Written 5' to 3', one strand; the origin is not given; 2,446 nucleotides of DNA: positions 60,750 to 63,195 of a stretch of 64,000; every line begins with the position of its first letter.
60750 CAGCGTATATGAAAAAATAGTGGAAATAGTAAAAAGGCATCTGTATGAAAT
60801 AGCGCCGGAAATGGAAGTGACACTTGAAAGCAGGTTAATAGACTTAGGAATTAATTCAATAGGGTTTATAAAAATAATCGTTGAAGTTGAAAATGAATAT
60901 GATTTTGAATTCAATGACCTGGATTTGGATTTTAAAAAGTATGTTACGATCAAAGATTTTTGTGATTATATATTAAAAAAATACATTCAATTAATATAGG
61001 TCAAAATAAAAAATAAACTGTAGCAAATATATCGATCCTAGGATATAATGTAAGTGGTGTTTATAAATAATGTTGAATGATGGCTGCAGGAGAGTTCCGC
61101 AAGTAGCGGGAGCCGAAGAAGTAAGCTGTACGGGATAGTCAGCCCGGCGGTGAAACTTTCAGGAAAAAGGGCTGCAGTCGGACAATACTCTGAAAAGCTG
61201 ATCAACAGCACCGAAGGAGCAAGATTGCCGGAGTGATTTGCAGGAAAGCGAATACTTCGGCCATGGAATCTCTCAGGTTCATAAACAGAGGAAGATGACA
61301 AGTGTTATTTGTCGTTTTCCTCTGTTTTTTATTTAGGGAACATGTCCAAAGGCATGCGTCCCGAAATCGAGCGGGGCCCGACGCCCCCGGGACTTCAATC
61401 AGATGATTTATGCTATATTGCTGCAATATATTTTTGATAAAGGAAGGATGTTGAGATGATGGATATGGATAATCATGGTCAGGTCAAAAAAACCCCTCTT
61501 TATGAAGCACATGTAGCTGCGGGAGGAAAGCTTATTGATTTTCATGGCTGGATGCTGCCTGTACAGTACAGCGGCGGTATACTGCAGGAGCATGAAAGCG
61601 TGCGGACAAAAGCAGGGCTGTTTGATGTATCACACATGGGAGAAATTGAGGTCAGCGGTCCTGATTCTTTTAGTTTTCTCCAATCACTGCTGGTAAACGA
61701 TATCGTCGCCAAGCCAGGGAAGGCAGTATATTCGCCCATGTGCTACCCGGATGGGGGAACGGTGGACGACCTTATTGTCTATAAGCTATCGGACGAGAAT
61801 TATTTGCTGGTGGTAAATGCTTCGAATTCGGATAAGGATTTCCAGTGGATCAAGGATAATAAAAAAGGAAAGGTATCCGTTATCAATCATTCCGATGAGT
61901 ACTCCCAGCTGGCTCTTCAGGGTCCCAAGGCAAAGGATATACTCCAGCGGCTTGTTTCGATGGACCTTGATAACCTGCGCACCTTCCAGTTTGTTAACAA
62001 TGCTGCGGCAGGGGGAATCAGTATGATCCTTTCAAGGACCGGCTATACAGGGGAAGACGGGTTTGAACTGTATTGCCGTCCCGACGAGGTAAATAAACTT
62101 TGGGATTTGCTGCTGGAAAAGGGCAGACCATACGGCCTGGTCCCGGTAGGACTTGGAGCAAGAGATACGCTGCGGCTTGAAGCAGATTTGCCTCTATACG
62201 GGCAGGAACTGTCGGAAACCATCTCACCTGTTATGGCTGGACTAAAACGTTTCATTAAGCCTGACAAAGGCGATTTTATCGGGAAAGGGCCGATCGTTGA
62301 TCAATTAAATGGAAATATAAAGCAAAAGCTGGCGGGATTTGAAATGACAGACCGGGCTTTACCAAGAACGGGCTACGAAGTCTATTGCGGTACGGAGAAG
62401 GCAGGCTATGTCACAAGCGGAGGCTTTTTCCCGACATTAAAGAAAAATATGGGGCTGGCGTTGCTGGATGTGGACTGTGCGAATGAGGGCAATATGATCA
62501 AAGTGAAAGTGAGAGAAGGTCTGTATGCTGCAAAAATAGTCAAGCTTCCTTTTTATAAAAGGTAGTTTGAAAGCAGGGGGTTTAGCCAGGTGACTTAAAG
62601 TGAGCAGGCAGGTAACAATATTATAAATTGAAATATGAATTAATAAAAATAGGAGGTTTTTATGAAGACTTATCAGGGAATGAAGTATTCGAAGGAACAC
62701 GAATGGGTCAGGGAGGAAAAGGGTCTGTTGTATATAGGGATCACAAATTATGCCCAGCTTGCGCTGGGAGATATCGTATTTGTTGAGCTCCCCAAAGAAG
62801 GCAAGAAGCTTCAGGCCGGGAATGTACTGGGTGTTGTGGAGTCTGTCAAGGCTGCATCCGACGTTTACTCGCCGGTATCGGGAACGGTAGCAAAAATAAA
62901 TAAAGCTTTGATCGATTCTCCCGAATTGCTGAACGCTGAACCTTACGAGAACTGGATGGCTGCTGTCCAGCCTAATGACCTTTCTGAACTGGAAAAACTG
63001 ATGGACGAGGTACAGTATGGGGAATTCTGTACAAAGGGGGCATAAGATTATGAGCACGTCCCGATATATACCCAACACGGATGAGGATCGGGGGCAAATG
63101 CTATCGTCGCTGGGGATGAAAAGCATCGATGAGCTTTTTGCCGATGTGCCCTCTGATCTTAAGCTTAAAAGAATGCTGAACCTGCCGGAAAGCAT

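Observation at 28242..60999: Orphan FAAL-primed trans-AT PKS/NRPS assembly line (about 33 kb, one promoter, tightly coupled genes)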

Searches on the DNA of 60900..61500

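Call 76: search_rna_families(source=window, start=60900, end=61500, threshold=evalue, max_evalue=1)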
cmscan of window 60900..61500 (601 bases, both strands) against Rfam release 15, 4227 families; matches with E-value up to 1: 4.
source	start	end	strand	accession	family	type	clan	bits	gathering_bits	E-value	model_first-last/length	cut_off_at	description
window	61073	61235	+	RF03166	glycine-GGAnGA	Cis-reg; riboswitch;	CL00125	60.4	110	4.3e-12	1-177/177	no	glycine-GGAnGA riboswitch aptamer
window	61279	61331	+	RF02907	patAB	Cis-reg; leader;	-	26.3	92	0.043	1-57/57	no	patAB leader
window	61303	61354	+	RF04003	mir-4841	Gene; miRNA;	-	18.5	100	0.94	18-69/86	no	mir-4841 microRNA precursor family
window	61142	61334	+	RF00084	CsrC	Gene; sRNA;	CL00106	12.5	61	0.2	1-255/255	no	CsrC RNA family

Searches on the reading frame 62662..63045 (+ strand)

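Call 66: search_protein_families(library=pfam, proteins=[window:62662-63045:+], max_evalue=0.0001)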
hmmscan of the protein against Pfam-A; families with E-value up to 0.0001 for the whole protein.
window:62662-63045:+ (127 aa): 2 families
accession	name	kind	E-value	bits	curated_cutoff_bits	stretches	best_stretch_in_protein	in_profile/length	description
PF01597.25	GCV_H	-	2.3e-42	144.2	22.2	1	8-124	2-120/122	Glycine cleavage H-protein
PF00364.28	Biotin_lipoyl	-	6.6e-05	23.1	22.1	0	45-80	22-57/73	Biotin-requiring enzyme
